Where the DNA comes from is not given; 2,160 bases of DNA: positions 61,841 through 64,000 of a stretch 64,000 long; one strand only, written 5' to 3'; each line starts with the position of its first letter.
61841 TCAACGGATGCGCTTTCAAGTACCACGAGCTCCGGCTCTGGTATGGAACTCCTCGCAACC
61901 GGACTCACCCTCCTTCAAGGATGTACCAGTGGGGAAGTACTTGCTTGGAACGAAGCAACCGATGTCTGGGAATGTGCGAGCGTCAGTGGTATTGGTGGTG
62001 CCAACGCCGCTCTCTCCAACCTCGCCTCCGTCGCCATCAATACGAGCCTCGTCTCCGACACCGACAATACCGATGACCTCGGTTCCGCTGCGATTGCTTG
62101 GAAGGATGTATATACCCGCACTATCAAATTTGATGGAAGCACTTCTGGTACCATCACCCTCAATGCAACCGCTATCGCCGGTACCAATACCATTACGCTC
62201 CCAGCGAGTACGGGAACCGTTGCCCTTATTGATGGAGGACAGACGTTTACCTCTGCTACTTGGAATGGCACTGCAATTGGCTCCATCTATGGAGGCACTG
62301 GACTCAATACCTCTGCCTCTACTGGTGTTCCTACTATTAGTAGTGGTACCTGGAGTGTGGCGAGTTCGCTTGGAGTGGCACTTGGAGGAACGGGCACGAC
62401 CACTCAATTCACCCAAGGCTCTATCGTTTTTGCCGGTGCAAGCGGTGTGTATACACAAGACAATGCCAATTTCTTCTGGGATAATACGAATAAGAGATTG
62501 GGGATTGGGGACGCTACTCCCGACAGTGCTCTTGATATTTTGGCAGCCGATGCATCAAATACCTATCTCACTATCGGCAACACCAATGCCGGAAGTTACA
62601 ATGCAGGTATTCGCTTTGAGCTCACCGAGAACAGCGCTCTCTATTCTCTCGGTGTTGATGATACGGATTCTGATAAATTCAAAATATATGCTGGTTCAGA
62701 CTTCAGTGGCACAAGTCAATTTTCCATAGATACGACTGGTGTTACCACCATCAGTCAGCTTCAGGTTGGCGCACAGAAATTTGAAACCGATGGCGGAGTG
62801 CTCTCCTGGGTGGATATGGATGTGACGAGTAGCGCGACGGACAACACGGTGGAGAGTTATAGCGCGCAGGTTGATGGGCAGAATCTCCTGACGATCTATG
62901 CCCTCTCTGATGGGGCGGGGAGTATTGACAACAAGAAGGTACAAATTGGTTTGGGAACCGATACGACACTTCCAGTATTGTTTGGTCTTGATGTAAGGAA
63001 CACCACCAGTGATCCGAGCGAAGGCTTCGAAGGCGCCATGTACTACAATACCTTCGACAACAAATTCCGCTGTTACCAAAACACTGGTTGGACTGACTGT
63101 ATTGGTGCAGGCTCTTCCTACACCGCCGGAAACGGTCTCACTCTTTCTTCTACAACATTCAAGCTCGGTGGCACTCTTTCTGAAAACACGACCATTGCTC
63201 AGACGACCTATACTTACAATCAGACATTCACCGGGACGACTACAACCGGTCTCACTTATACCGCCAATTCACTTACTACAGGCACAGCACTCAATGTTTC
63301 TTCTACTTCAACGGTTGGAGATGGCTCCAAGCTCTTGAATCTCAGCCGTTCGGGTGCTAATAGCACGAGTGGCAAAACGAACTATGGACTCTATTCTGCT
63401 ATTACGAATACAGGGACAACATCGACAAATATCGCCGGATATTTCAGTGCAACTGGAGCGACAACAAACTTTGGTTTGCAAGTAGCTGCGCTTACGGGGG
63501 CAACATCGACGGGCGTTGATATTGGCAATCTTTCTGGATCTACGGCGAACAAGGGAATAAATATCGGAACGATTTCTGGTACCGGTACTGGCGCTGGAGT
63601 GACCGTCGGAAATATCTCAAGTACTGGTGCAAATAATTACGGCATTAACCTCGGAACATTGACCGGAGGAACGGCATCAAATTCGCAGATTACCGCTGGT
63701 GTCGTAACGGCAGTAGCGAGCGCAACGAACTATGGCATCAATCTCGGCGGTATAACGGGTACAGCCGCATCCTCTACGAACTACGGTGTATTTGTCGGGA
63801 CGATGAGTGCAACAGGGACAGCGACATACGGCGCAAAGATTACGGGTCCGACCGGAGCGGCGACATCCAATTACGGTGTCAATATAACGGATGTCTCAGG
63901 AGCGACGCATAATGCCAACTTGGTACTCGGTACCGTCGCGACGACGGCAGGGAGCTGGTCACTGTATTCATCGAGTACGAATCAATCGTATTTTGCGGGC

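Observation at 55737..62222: Nearly perfect 660-bp tandem array (about 8.5 copies) inside the giant surface-protein gene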

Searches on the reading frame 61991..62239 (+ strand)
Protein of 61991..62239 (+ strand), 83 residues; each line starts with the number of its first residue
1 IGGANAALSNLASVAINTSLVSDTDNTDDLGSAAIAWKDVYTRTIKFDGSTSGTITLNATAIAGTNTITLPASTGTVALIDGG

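Call 71: search_solved_structures(query=A3, max_evalue=1, show_alignments=2)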
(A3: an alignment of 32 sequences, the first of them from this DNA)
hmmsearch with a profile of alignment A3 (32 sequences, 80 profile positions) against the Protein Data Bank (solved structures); distinct sequences matched with E-value up to 1: 2.
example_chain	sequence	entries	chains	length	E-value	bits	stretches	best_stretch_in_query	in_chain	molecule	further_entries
6eu4_A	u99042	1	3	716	0.1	15.8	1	19-48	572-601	Tail spike protein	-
6p25_B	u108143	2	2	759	0.1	15.8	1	10-39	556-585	Dolichyl-phosphate-mannose--protein mannosyltransferase 2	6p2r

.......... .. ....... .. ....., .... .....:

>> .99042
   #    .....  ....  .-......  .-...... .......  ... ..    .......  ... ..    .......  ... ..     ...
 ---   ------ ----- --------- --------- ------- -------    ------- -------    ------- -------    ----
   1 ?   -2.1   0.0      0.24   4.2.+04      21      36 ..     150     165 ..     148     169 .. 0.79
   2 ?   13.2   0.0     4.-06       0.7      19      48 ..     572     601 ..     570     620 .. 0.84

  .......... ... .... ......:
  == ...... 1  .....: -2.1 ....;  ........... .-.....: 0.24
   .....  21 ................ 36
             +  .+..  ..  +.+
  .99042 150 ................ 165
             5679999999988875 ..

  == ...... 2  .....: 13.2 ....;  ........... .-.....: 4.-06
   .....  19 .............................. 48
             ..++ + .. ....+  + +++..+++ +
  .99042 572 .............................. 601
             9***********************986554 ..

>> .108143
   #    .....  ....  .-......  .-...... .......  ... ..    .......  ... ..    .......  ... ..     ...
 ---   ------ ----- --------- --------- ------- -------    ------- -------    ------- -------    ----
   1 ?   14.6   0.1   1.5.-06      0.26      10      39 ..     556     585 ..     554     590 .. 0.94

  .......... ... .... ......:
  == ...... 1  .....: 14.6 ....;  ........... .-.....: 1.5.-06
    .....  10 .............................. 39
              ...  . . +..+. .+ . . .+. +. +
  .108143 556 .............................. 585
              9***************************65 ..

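Call 74: search_protein_families(library=pfam, alignment_id=A3, max_evalue=0.1)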
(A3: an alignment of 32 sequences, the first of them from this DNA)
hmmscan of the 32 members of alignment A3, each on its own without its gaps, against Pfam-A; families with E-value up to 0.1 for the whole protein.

A. member 1, seq(83 aa): 0 families

B. families by the number of members that match (of 32 scanned): 6 families
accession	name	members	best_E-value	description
PF18883.6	AC_1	1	0.018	Autochaperone Domain Type 1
PF22352.2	K319L-like_PKD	1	0.027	K319L-like, PKD domain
PF00859.23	CTF_NFI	1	0.043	CTF/NF-I family transcription modulation region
PF12219.14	End_tail_spike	1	0.045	Catalytic domain of bacteriophage endosialidase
PF21108.3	MDN1_4th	1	0.076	Midasin AAA+ ATPase lid domain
PF05521.18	Phage_HCP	1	0.081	Phage head completion protein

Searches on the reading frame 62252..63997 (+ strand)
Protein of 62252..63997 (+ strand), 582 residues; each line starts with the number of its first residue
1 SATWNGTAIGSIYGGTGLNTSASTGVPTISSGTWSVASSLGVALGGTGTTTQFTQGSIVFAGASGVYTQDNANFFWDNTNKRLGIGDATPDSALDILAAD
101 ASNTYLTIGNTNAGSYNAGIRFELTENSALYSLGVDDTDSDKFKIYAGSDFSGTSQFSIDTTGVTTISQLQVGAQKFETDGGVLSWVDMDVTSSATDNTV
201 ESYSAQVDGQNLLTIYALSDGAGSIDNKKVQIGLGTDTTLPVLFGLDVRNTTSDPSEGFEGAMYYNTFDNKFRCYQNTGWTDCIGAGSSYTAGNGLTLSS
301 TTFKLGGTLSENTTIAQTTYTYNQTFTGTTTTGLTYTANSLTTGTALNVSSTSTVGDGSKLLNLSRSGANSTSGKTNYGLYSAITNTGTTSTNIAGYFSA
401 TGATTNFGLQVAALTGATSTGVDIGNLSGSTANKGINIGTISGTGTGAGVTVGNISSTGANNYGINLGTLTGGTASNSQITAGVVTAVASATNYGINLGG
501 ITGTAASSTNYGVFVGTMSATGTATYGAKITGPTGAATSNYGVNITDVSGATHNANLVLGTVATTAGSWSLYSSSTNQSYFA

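Call 42: search_solved_structures(query=window:62252-63997:+, max_evalue=0.1, show_alignments=2)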
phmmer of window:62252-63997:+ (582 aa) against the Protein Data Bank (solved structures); distinct sequences matched with E-value up to 0.1: 0.

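Call 77: find_homologous_proteins(query=window:62432-63997:+, max_evalue=0.001)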
Query window:62432-63997:+ (522 aa): 170 proteins with E <= 0.001 among 8000 candidates; the best 120 are listed.
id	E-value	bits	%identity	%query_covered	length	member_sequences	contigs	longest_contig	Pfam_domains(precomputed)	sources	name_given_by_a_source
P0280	6.2e-44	169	40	33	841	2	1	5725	PF26696.1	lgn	-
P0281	2.0e-39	154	52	32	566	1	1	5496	-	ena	-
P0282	6.7e-39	152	49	49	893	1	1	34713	PF13884.12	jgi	jgi:hypothetical protein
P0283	2.2e-35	141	54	32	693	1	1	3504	-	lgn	-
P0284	1.5e-24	105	69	10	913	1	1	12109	-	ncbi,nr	ncbi:MAG: hypothetical protein HGA16_00925, partial [Candidatus Moranbacteria bacterium]|nr:hypothet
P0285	4.3e-23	100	59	11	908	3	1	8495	PF13229.13,PF05048.20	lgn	-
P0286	4.8e-23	100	54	11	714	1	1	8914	PF01391.24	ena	-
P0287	5.6e-23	100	57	18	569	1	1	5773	-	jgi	jgi:hypothetical protein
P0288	2.0e-21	95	71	18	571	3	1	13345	-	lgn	-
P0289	3.3e-21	94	46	20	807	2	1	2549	-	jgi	jgi:hypothetical protein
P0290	8.9e-20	89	67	9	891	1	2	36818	PF22237.4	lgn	-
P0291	1.5e-18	85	32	43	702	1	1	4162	-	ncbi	ncbi:MAG: hypothetical protein WCX46_04405, partial [Candidatus Paceibacterota bacterium]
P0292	2.1e-18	85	54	16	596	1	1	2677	-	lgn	-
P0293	9.1e-18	83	40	34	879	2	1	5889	PF26696.1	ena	-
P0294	9.5e-18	83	73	11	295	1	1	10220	-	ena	-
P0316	3.8e-11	61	69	7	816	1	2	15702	PF19264.5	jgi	jgi:hypothetical protein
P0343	8.2e-8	50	47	16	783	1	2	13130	PF05662.20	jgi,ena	jgi:hypothetical protein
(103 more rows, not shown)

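Call 78: search_protein_families(library=pfam, proteins=[P0280, P0282, P0290, P0285, P0286, P0343, P0316], max_evalue=0.0001)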
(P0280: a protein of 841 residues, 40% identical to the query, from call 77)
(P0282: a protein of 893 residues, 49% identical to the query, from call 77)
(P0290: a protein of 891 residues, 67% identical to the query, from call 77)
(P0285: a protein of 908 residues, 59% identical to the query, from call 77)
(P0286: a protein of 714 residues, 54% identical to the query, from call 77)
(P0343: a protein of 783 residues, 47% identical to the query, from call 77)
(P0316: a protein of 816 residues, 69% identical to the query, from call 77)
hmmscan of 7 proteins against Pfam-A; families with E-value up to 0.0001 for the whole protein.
P0280 (841 aa): 0 families

P0282 (893 aa): 1 family
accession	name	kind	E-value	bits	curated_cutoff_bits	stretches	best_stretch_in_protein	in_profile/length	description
PF13884.11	Peptidase_S74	-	6.4e-16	58.8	22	1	482-535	1-57/58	Chaperone of endosialidase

P0290 (891 aa): 1 family
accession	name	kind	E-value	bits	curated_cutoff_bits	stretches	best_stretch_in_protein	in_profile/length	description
PF22237.3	SO2946-like_C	-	4e-25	89.2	27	1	706-879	1-163/163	SO2946-like, C-terminal domain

P0285 (908 aa): 2 families
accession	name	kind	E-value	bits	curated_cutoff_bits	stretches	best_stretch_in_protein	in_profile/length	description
PF13229.12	Beta_helix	-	3.5e-13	49.9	25.9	1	399-528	33-151/158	Right handed beta helix region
PF05048.19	NosD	-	6.8e-06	26.1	23.6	1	392-524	19-135/212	Periplasmic copper-binding protein (NosD)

P0286 (714 aa): 1 family
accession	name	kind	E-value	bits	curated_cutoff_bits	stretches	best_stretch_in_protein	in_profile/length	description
PF01391.23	Collagen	-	8.3e-07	29.1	27.2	1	2-41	7-46/60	Collagen triple helix repeat (20 copies)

P0343 (783 aa): 1 family
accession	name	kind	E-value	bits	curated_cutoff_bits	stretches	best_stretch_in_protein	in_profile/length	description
PF05662.19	YadA_stalk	-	2.3e-07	31.5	28.4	1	118-147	1-30/43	Coiled stalk of trimeric autotransporter adhesin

P0316 (816 aa): 1 family
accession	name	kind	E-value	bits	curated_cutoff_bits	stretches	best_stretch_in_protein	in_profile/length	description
PF19264.4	DUF5907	-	8.4e-14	52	27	1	243-307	10-73/80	Repeat of unknown function (DUF5907)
